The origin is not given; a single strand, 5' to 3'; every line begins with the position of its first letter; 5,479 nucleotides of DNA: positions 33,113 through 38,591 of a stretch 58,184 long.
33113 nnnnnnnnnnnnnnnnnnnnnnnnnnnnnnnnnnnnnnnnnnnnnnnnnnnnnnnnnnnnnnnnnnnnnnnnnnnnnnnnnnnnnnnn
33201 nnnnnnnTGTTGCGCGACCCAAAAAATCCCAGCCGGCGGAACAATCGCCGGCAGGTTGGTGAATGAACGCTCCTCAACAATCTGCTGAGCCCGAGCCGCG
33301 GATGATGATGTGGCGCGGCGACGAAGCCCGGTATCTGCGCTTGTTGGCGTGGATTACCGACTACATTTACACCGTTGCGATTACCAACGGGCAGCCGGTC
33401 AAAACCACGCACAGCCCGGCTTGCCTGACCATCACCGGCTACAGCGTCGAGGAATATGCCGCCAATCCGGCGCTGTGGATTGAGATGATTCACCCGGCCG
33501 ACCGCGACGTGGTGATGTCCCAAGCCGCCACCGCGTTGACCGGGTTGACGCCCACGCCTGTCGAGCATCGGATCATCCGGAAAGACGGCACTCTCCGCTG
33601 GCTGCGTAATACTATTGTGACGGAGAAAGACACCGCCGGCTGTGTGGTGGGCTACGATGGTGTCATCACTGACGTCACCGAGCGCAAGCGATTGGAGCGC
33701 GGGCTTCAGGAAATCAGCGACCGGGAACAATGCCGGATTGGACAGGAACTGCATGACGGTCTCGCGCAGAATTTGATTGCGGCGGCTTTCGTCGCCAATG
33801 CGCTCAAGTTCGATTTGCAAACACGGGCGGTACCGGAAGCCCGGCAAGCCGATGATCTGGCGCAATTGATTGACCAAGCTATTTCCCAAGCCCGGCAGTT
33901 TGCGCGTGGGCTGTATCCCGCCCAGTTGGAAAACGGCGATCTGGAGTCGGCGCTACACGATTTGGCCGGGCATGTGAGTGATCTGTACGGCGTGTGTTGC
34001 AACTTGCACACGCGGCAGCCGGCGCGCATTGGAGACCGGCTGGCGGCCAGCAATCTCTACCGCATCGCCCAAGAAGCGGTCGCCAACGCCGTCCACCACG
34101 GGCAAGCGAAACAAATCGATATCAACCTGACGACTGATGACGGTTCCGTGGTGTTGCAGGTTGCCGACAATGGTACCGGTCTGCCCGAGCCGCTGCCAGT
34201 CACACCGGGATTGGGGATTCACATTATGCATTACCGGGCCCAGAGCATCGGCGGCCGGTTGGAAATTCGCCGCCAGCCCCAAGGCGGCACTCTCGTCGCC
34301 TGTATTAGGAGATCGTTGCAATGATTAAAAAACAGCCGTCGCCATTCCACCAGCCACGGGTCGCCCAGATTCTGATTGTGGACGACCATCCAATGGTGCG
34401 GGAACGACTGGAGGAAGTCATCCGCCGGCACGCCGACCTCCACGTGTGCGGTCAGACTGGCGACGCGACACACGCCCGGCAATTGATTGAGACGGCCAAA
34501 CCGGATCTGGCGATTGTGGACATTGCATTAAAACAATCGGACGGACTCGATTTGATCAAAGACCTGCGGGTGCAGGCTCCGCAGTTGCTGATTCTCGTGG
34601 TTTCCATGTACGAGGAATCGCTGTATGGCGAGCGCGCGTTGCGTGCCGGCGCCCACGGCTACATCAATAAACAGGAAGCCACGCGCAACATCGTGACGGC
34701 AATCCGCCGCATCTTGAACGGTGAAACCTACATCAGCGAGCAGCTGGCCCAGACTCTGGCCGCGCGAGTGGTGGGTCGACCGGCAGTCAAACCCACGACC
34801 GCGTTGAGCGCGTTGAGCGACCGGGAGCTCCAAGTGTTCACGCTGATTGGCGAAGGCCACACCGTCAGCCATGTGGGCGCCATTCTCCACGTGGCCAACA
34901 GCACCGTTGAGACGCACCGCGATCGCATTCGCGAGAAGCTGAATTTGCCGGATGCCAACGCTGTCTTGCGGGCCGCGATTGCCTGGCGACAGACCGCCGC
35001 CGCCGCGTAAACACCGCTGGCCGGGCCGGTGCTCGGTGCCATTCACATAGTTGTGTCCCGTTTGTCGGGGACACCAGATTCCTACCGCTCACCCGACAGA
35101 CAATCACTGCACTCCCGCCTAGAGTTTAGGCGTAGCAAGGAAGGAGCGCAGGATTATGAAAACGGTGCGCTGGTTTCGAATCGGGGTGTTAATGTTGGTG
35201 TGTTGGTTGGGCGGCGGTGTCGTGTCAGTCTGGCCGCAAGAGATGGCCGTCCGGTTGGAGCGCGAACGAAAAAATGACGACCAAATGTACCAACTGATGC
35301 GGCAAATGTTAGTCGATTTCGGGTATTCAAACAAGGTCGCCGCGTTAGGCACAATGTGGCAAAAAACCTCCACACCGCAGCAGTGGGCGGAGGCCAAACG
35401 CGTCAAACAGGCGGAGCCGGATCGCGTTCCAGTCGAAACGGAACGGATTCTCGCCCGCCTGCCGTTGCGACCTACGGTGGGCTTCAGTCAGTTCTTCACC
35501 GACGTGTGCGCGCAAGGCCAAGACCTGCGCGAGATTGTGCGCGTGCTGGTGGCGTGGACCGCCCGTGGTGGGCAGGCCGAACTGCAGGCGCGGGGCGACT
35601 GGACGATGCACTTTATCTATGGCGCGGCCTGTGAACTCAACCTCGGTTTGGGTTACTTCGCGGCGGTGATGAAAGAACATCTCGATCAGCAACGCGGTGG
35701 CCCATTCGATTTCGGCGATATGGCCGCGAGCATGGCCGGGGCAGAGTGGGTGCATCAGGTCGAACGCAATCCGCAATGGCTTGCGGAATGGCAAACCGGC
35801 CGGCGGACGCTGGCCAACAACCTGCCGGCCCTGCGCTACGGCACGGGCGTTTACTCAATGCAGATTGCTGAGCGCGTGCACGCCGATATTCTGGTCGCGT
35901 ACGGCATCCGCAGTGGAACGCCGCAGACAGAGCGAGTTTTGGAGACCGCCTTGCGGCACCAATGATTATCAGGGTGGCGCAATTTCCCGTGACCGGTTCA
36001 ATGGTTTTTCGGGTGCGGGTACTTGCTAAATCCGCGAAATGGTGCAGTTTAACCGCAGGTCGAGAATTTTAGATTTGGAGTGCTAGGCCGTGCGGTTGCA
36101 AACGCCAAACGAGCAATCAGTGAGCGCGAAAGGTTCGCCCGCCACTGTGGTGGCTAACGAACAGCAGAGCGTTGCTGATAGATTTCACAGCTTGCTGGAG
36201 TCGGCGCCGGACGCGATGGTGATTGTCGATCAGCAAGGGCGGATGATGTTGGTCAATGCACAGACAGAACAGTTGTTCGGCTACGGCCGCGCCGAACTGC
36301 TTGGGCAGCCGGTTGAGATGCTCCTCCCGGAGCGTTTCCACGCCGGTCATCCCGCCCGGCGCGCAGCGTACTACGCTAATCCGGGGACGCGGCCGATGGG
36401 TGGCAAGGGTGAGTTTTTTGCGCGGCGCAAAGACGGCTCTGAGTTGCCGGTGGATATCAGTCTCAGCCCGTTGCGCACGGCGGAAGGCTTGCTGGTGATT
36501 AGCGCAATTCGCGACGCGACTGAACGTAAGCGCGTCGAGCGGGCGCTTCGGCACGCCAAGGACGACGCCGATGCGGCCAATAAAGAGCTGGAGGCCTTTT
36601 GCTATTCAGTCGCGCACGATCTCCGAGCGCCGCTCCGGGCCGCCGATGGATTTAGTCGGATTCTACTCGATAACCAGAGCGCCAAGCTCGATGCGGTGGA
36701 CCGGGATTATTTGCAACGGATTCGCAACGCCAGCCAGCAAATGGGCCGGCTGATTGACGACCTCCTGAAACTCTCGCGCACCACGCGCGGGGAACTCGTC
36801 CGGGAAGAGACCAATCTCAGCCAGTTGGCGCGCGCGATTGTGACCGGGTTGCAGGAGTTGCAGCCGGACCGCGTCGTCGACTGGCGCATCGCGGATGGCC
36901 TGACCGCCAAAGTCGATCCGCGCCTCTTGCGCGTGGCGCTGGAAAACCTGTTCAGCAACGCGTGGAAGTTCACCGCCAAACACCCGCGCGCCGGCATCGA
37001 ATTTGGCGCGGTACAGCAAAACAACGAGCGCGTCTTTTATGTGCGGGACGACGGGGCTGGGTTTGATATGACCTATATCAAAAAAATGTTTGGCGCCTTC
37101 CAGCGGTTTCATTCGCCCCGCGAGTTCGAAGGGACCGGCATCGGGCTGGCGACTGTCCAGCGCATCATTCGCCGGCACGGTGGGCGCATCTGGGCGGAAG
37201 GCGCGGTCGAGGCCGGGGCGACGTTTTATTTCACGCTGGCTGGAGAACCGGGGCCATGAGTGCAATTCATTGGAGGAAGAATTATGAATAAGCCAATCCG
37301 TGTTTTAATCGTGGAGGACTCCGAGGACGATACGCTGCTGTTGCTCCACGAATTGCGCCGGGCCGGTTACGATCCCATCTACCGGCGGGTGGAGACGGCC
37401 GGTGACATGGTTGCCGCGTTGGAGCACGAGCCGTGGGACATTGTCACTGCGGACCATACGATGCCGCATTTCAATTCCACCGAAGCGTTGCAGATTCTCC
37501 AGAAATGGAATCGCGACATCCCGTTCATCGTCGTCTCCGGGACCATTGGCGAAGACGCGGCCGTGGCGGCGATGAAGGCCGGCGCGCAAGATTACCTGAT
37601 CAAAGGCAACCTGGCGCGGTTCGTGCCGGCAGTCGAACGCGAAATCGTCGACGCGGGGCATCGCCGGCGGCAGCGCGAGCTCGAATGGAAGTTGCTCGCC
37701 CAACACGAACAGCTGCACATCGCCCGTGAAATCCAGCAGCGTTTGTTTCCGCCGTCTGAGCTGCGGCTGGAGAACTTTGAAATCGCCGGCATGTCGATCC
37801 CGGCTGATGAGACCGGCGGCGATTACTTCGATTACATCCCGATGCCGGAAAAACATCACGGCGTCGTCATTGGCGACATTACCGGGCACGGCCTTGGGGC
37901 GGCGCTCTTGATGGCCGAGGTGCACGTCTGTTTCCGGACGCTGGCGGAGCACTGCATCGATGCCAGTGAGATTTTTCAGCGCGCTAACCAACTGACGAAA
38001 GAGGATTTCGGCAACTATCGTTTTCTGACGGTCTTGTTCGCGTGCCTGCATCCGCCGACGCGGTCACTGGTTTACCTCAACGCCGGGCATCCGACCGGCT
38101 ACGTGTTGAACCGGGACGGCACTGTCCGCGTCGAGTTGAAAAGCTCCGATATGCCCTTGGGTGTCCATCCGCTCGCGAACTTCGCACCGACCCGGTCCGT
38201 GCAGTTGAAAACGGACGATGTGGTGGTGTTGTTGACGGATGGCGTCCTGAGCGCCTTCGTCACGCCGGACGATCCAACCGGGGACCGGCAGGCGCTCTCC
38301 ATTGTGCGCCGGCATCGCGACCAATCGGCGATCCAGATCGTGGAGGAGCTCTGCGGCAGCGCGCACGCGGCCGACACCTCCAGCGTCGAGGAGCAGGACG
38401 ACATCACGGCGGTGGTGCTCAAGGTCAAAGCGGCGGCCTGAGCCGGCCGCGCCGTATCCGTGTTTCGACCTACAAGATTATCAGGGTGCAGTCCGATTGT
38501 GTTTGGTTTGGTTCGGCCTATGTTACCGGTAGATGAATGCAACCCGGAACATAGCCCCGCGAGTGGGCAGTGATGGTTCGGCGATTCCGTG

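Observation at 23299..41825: Invariant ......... box, six copies, all intergenic, five with a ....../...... hexamer exactly 16 nt upstream: signature of an uncharacterised regulon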

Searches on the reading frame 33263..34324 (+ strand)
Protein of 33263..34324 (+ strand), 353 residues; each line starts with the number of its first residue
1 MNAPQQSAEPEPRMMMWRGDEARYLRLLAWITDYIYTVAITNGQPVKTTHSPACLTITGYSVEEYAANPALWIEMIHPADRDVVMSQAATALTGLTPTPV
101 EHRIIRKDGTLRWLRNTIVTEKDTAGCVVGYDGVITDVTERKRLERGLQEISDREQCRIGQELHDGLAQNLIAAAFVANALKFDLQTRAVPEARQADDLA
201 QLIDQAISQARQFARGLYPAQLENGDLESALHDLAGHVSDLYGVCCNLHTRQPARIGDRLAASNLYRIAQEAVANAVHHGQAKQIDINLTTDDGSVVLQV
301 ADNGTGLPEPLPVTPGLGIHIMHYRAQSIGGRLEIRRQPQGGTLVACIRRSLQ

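Call 10: search_protein_families(library=pfam, proteins=[window:33263-34324:+], max_evalue=0.01)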
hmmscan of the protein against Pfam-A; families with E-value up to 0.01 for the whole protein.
window:33263-34324:+ (353 aa): 6 families
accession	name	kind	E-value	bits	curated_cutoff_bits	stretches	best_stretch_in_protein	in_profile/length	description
PF08447.18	PAS_3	-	2.1e-17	63.6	25.6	1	49-135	3-89/89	PAS fold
PF02518.31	HATPase_c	-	3e-12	47.4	26.4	1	264-345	5-103/111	Histidine kinase-, DNA gyrase B-, and HSP90-like ATPase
PF07730.19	HisKA_3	-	6.1e-10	39.9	24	1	157-222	3-68/68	Histidine kinase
PF13581.12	HATPase_c_2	-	1.8e-08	34.9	27.4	1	268-346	35-125/127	Histidine kinase-like ATPase domain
PF08448.16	PAS_4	-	5.6e-06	27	23.1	1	56-143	26-110/110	PAS fold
PF13426.13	PAS_9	-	4.7e-05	24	27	1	50-140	16-103/103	PAS domain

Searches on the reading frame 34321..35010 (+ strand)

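Call 10: search_protein_families(library=pfam, proteins=[window:34321-35010:+], max_evalue=0.01)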
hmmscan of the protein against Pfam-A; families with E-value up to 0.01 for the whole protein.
window:34321-35010:+ (229 aa): 4 families
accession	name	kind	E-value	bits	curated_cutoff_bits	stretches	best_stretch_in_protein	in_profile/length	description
PF00072.30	Response_reg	-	7.3e-25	87.7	30.2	1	17-129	1-111/111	Response regulator receiver domain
PF00196.25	GerE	-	6e-12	45.4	23.5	1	164-212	2-50/57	Bacterial regulatory proteins, luxR family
PF08281.18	Sigma70_r4_2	-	0.00032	20.7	25.7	1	160-207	6-54/54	Sigma-70, region 4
PF04545.22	Sigma70_r4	-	0.00071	19.5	24.1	1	161-207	1-48/50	Sigma-70, region 4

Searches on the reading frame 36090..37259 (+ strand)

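Call 10: search_protein_families(library=pfam, proteins=[window:36090-37259:+], max_evalue=0.01)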
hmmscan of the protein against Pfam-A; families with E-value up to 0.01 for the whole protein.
window:36090-37259:+ (389 aa): 9 families
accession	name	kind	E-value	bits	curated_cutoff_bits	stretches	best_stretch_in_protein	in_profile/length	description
PF02518.31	HATPase_c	-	4.9e-20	72.5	26.4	1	276-383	2-107/111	Histidine kinase-, DNA gyrase B-, and HSP90-like ATPase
PF00989.32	PAS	-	2.9e-15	56.7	22.6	1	31-142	2-112/113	PAS fold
PF13426.13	PAS_9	-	5.7e-15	55.9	27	1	40-145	1-103/103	PAS domain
PF00512.31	HisKA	-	1.2e-13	51.4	26.9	1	169-232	4-64/66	His Kinase A (phospho-acceptor) domain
PF08448.16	PAS_4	-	1.2e-11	45.3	23.1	1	36-148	1-110/110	PAS fold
PF13188.13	PAS_8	-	2.2e-08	34.1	21.8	1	31-83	2-55/65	PAS domain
PF24820.1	Diguanyl_cycl_sensor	-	2.5e-07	31.1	28.1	1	37-137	3-105/109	Diguanylate cyclase-like sensor domain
PF12860.13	PAS_7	-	0.0027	18.2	27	0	36-149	1-113/115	PAS fold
PF08447.18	PAS_3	-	0.0029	18.3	25.6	0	54-133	3-80/89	PAS fold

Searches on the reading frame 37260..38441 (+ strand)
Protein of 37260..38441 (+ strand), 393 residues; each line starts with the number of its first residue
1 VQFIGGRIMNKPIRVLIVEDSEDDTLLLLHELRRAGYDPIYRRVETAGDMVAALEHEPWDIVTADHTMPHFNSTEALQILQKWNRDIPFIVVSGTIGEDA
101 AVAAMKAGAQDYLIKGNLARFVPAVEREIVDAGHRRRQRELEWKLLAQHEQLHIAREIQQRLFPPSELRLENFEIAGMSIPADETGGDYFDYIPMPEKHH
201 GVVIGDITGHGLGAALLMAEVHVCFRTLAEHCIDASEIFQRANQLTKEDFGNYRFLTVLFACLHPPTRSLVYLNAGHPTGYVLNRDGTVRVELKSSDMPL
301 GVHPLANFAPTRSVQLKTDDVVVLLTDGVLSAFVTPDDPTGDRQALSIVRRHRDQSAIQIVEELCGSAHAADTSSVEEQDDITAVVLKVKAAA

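Call 10: search_protein_families(library=pfam, proteins=[window:37260-38441:+], max_evalue=0.01)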
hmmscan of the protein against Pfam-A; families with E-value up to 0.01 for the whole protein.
window:37260-38441:+ (393 aa): 2 families
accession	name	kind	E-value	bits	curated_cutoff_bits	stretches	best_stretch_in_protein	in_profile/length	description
PF07228.17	SpoIIE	-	1.3e-43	149.6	25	1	197-389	2-191/192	Stage II sporulation protein E (SpoIIE)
PF00072.30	Response_reg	-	1.7e-13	51.1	30.2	1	15-116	1-100/111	Response regulator receiver domain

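Call 46: search_protein_families(library=ncbifam, proteins=[window:37260-38441:+], max_evalue=0.001)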
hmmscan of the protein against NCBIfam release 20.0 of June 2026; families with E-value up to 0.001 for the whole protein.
window:37260-38441:+ (393 aa): 48 families (the best 25 are shown)
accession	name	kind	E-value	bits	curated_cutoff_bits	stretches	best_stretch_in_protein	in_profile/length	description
NF047466.1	hybrid_RR_LvrB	exception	4.1e-22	78.9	500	1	12-155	3-146/377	hybrid histidine kinase/response regulator LvrB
NF045505.1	RR_RssB_Pseudo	equivalog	3.6e-21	75.7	700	1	10-387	3-389/394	two-component system response regulator RssB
TIGR02865.1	spore_II_E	equivalog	5.8e-11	41.2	490.8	1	175-389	556-763/764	stage II sporulation protein E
NF006900.1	PRK09390.1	equivalog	3.8e-09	36.4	255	1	13-145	5-136/203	response regulator FixJ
TIGR02154.1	PhoB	equivalog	8.3e-09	35.1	296.2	1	14-157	4-142/226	phosphate regulon transcriptional regulator PhoB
TIGR01818.1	ntrC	equivalog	8.3e-09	34.7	558.6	1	15-138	1-123/463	nitrogen regulation protein NR(I)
NF008469.0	PRK11361.1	equivalog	3.1e-08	32.7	714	1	13-153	5-144/461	acetoacetate metabolism transcriptional regulator AtoC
NF007982.1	PRK10710.1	equivalog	5.1e-08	32.8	380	1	12-168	7-161/235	envelope stress response regulator BaeR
NF001965.0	PRK00742.1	subfamily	5.3e-08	32.5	293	1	11-132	2-126/357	chemotaxis-specific protein-glutamate methyltransferase CheB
NF051850.1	RespRegRprY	equivalog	6.2e-08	32.3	370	1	9-116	1-106/234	response regulator transcription factor RprY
NF051870.1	NAssimRespRegNtrX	equivalog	6.9e-08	31.8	600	1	15-150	4-140/452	nitrogen assimilation response regulator NtrX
NF041946.1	LuxO_transreg_Vib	equivalog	1.5e-07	30.6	800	1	44-119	26-101/463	quorum-sensing sigma-54 dependent transcriptional regulator LuxO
NF047793.1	ResRegPgtA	equivalog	2.4e-07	29.9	650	1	13-141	6-133/414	two-component system response regulator PgtA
NF007689.0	PRK10365.1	equivalog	3.4e-07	29.4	760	1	11-116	4-107/441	sigma-54-dependent response regulator transcription factor ZraR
NF008296.0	PRK11083.1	equivalog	4.6e-07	29.5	273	1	13-174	4-158/228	two-component system response regulator CreB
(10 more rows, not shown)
